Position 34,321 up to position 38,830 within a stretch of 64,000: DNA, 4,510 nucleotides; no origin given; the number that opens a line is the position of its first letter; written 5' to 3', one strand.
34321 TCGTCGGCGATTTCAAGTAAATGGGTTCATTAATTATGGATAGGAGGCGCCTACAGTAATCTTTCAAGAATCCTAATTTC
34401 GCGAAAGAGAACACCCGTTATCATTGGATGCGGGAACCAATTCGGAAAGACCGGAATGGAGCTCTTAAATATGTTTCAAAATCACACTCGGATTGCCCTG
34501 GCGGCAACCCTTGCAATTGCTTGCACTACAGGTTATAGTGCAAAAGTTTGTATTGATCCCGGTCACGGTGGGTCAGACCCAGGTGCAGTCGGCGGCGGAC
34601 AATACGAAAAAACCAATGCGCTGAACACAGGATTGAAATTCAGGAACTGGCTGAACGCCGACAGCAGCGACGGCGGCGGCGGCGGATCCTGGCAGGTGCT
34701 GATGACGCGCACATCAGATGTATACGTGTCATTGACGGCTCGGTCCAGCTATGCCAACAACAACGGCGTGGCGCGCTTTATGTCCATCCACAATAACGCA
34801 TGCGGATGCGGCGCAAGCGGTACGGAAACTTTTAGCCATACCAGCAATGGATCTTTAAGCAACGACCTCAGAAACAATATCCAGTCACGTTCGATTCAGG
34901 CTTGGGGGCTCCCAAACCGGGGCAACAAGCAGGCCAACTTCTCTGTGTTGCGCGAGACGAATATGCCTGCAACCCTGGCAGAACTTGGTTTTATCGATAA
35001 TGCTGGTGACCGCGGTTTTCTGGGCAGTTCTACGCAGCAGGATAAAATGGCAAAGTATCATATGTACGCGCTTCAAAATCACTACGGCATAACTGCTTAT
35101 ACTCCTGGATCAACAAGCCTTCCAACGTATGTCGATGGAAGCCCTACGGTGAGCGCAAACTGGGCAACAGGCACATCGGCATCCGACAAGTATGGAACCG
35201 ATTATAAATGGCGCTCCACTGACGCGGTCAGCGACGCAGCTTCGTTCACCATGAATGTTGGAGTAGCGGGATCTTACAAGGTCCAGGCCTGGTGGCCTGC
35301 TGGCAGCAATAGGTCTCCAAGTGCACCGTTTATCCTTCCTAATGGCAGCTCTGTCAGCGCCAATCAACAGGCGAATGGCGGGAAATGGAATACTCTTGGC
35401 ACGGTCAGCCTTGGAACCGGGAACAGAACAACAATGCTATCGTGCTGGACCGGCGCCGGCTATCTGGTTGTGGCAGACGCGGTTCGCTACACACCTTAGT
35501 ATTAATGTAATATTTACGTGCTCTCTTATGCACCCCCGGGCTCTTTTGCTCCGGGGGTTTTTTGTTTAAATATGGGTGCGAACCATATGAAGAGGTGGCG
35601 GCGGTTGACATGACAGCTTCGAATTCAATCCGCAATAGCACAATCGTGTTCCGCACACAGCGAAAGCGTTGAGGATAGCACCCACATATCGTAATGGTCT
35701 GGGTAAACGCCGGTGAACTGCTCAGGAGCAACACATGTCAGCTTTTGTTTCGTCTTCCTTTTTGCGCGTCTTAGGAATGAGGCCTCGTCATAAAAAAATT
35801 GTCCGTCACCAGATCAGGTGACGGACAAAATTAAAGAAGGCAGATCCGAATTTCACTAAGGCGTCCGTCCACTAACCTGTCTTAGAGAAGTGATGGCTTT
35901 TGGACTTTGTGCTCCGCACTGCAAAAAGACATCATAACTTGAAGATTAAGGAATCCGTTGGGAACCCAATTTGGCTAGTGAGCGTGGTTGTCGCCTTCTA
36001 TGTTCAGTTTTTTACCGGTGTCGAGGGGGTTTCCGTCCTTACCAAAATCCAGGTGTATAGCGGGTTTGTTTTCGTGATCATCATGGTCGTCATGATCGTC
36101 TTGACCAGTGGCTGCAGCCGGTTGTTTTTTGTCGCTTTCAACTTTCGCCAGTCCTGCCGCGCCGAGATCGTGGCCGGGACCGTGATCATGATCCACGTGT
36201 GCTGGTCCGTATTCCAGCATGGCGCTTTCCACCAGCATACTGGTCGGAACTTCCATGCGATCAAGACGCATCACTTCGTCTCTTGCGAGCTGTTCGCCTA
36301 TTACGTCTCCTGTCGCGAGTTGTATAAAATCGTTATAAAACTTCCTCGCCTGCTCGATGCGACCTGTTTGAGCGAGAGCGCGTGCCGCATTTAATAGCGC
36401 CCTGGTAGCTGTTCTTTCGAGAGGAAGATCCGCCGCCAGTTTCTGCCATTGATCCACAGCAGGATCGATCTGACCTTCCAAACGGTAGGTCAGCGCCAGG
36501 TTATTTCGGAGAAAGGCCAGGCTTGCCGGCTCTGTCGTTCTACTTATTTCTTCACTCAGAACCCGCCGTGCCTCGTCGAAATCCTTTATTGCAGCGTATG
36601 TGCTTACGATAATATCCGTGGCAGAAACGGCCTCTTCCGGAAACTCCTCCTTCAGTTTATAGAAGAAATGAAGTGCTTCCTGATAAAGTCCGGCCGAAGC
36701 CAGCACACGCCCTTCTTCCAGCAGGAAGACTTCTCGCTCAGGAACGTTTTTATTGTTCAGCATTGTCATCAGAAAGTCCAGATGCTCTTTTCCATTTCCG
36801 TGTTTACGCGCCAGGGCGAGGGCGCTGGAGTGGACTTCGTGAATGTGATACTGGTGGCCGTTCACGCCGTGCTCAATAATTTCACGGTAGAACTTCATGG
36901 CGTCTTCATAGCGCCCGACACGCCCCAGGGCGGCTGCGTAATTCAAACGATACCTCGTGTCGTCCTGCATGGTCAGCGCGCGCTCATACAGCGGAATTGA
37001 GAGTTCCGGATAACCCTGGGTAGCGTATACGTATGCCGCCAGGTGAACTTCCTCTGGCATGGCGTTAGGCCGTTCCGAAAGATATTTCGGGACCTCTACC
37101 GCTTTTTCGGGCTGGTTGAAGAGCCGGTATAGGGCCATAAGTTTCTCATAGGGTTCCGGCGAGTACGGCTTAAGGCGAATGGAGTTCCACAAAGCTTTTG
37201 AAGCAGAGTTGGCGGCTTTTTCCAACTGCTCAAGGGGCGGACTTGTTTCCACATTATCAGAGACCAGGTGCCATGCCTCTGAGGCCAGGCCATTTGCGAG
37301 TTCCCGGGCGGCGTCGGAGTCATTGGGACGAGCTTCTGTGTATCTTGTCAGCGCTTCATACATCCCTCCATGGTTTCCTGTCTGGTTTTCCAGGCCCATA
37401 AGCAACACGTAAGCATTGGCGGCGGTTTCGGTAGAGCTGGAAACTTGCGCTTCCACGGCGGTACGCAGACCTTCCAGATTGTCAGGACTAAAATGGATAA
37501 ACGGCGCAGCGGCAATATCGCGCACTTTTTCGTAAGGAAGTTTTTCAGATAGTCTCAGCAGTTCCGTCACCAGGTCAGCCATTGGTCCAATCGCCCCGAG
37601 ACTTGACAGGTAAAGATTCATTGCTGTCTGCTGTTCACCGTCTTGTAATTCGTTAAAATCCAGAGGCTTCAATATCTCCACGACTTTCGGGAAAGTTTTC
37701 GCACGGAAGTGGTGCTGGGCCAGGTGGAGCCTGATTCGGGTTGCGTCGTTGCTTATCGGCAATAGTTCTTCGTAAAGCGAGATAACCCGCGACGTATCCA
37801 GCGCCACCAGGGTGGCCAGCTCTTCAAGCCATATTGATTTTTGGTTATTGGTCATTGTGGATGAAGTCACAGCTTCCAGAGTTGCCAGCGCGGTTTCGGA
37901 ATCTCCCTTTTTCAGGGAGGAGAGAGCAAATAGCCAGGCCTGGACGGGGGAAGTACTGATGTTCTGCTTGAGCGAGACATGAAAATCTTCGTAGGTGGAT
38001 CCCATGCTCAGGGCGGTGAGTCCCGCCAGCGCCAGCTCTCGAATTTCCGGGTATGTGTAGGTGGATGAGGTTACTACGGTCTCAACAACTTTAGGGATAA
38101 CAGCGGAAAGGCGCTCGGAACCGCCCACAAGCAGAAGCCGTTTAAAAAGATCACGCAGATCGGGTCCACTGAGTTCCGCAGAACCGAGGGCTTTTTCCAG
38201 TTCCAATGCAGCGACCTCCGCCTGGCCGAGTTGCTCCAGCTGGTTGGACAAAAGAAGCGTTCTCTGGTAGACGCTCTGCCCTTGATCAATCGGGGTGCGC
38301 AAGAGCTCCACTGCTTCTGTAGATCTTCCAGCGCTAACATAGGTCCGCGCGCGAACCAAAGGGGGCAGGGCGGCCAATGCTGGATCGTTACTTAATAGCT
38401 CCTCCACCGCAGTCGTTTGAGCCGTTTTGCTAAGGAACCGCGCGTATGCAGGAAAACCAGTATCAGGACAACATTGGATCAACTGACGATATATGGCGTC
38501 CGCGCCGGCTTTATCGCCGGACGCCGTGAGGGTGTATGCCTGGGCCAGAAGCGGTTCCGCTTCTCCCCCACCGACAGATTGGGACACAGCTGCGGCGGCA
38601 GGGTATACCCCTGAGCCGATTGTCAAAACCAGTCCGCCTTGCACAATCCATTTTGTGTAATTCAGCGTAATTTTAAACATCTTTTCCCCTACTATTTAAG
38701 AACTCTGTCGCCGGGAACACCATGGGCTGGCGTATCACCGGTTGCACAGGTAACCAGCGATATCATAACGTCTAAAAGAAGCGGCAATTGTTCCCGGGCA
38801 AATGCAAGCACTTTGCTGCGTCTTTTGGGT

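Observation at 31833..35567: Segmental duplication giving two amidase genes with novel C-terminal domains and conserved leaders, flanking a TolB-like PD40 gene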

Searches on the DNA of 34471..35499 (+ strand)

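Call 46: build_rna_model(alignment_id=A5, structure=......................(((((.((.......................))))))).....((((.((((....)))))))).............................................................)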
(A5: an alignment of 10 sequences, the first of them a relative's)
Model R1 built from alignment A5 (10 sequences, 147 columns); structure: as given.
model positions 130; base pairs 15; branch points 1; effective number of sequences 3.95; information 0.59 bits per position. Calibrated on 0.2 Mb of random sequence (short: E-values are rough).
structure used (alignment columns):
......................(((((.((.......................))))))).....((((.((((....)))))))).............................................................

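Call 47: search_with_rna_model(model_id=R1, sources=[window, L001, L002, L003, L004, L005, L006, L007, L008, L085, L086, L087, L088, L089, L090, L091, L092, L213, L214], max_evalue=10, make_alignment=true)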
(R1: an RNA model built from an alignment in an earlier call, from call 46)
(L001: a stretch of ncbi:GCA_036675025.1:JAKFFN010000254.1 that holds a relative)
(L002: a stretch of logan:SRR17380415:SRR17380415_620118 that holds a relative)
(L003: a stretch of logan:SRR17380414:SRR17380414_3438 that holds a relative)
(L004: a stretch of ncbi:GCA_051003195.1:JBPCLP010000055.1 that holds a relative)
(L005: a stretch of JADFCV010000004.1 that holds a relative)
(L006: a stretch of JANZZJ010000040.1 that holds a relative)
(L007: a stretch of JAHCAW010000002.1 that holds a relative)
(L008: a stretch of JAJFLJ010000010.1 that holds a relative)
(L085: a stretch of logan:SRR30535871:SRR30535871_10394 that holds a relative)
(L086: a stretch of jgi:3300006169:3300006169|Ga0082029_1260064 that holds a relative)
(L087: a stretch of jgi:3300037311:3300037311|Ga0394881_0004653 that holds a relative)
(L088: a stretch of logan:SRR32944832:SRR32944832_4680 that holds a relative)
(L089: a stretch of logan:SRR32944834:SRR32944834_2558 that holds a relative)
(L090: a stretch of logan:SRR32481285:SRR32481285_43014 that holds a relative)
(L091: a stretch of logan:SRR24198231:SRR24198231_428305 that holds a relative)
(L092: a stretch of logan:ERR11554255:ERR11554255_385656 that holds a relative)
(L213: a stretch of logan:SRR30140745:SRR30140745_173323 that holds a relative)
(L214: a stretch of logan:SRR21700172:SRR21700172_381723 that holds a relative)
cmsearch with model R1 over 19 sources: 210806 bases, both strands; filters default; matches with E-value up to 10: 15.
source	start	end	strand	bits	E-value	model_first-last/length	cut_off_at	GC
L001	4386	4517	+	113.1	4.4e-22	1-130/130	no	0.49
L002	2117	2248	+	113.1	4.4e-22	1-130/130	no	0.49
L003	24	155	+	113.1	4.4e-22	1-130/130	no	0.49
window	31819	31956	+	109.2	3.3e-21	1-130/130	no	0.46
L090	8232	8346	+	107.2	8.9e-21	1-130/130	no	0.51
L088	5874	6003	+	106.9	1e-20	1-130/130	no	0.52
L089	5874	6003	+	106.9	1e-20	1-130/130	no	0.52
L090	5876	6003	+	106.5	1.2e-20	1-130/130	no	0.5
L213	3878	4003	+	99.6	4e-19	1-130/130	no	0.49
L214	105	230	+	99.6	4e-19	1-130/130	no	0.49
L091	2358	2498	+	94.4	5.4e-18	1-130/130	no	0.52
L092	1126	1250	+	93.1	1.1e-17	1-130/130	no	0.45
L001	2016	2140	+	91.9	1.9e-17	1-130/130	no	0.56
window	34360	34473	+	83.3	1.5e-15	1-130/130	no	0.44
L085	3117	3250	+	13.1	3.2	1-130/130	no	0.33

Alignment A6: 15 matches aligned to the model, 164 columns, each read 5' to 3' on its own strand. Consensus structure (alignment columns), stored with it:
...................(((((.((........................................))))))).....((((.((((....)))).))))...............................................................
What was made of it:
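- Ten distinct leaders score 83-113 bits with CM R1 (call 47). It was not detected in L004, L086, L087 or L005-L008 (call 47).
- Tried and rejected: CM R1 search (call 47).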

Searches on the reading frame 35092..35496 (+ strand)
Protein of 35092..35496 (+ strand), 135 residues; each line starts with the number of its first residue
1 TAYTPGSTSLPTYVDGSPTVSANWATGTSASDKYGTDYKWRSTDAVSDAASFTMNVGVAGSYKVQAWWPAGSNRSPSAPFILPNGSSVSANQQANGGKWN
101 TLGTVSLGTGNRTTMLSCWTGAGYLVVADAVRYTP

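Call 57: search_solved_structures(query=window:35092-35496:+, max_evalue=1, show_alignments=2)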
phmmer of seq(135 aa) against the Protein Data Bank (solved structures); distinct sequences matched with E-value up to 1: 3.
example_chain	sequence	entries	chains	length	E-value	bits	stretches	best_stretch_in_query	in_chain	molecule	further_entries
6f2p_A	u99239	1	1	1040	6.9e-13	52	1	20-133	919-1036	Paenibacillus xanthan lyase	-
1xbd_A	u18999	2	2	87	0.013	18.8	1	39-89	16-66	XYLANASE D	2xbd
1e5b_A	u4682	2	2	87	0.035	17.3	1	40-89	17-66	XYLANASE D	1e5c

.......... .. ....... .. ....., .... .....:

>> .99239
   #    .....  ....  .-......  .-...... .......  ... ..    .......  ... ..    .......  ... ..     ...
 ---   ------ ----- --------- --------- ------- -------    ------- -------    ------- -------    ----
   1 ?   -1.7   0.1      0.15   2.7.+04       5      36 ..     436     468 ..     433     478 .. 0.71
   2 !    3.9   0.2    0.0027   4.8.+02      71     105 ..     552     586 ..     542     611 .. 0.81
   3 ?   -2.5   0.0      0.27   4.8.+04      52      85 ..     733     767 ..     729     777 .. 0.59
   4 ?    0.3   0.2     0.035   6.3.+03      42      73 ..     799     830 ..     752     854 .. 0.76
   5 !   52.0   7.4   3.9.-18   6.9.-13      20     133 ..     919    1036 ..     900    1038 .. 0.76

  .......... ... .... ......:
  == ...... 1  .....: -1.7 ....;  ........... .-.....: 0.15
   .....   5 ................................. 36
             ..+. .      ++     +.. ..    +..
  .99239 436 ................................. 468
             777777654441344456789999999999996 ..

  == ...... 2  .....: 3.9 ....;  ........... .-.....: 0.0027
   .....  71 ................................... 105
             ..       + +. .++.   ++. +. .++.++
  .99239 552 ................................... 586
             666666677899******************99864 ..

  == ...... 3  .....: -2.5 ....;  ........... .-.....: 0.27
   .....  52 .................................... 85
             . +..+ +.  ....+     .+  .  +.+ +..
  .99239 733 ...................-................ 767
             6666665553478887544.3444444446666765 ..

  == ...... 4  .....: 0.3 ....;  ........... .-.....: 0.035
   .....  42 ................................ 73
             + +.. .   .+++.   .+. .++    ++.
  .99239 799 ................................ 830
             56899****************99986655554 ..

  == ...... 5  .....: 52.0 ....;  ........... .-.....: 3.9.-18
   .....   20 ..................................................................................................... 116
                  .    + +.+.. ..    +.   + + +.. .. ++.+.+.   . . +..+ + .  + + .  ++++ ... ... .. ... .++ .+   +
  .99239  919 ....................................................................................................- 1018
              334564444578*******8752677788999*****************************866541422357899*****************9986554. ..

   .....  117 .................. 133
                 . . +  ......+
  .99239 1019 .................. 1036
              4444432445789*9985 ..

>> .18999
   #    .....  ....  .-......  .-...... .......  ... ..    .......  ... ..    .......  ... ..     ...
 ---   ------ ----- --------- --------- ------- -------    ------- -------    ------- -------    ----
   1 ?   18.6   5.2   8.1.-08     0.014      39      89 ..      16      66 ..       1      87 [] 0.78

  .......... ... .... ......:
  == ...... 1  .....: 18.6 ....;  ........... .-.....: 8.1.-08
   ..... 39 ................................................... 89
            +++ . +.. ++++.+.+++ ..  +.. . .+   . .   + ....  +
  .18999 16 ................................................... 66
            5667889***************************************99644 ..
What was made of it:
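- On Golvesin_C (PF25275) / CBM6-35-like module: 6F2P residues 919-1036 at E 6.9e-13 (call 57).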

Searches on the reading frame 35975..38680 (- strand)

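Call 5: search_protein_families(library=pfam, proteins=[window:35975-38680:-], max_evalue=0.01)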
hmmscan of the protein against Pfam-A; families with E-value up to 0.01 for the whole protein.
window:35975-38680:- (901 aa): 18 families
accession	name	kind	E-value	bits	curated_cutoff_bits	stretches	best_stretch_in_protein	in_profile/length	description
PF13428.12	TPR_14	-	1.5e-17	62.7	23.5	0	760-792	2-34/44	Tetratricopeptide repeat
PF13181.12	TPR_8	-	4.8e-13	48.6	25.7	0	760-789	2-31/34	Tetratricopeptide repeat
PF14559.12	TPR_19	-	8.2e-13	48.9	25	0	757-783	23-49/68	Tetratricopeptide repeat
PF13174.12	TPR_6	-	6.2e-11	42.6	26.3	0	761-787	2-28/33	Tetratricopeptide repeat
PF12895.13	ANAPC3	-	9.9e-09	35.8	27.2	0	541-599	22-80/82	Anaphase-promoting complex, cyclosome, subunit 3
PF07719.23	TPR_2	-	1.1e-08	35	27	0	760-789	2-31/34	Tetratricopeptide repeat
PF13424.12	TPR_12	-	4.1e-08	33.7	30.1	0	548-603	9-73/77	Tetratricopeptide repeat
PF01535.26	PPR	-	1.9e-07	31.3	25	0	584-606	9-31/31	PPR repeat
PF13176.12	TPR_7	-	3.2e-06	27.2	27.9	0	548-576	5-35/36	Tetratricopeptide repeat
PF13432.12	TPR_16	-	4e-06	27.6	32.7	0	548-602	3-58/65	Tetratricopeptide repeat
PF00515.34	TPR_1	-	1.4e-05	25.2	27.8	0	582-603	8-29/34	Tetratricopeptide repeat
PF13374.12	TPR_10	-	3.8e-05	24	27.5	0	580-602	7-29/42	Tetratricopeptide repeat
PF03704.23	BTAD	-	5.2e-05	24.1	22.1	0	735-787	75-124/146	Bacterial transcriptional activator domain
PF25068.1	ARM_TT21_4th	-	0.00036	21.2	30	0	562-641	19-97/153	Tetratricopeptide repeat protein 21 forth ARM domain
PF24575.1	TPR_Slam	-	0.0018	19.1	35.2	0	296-328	63-95/104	Surface lipoprotein assembly modifier, N-terminal TPR repeats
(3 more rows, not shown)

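Call 64: search_protein_families(library=ncbifam, proteins=[window:35975-38680:-], max_evalue=0.001)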
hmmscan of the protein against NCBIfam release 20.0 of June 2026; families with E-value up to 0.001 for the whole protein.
window:35975-38680:- (901 aa): 10 families
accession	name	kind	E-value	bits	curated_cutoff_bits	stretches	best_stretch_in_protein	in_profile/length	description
NF040959.1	MamA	equivalog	5.9e-15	55.3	200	1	624-748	47-165/204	magnetosome protein MamA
NF052415.1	T3SS_chap_SctY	equivalog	3.9e-10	40.2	70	0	724-788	42-106/106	type III secretion apparatus assembly chaperone SctY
TIGR02917.1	PEP_TPR_lipo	equivalog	1.3e-08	33.2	312.2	0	487-605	648-766/899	XrtA/PEP-CTERM system TPR-repeat protein PrsT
TIGR00756.2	PPR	repeat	4.2e-08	32.8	20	0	584-606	9-31/35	pentatricopeptide repeat protein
TIGR02795.1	tol_pal_ybgF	equivalog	9.3e-07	29.5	90.1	0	729-786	46-103/119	tol-pal system protein YbgF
TIGR02521.1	type_IV_pilW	equivalog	2.2e-06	27.4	154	0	546-685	69-204/234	type IV pilus biogenesis/stability protein PilW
NF008757.0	PRK11788.1-5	equivalog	1.5e-05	24.3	363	1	649-784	106-239/388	lipopolysaccharide assembly protein LapB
TIGR03302.1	OM_YfiO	subfamily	3.1e-05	23.6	81.4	0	735-788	46-99/239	outer membrane protein assembly factor BamD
NF053607.1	CHU_0125_OmpA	equivalog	0.00024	19.8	620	0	727-810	58-137/639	CHU_0125 family OmpA-like outer membrane integrity protein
NF008755.0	PRK11788.1-3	equivalog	0.00099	18.5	430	0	615-787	71-242/388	lipopolysaccharide assembly protein LapB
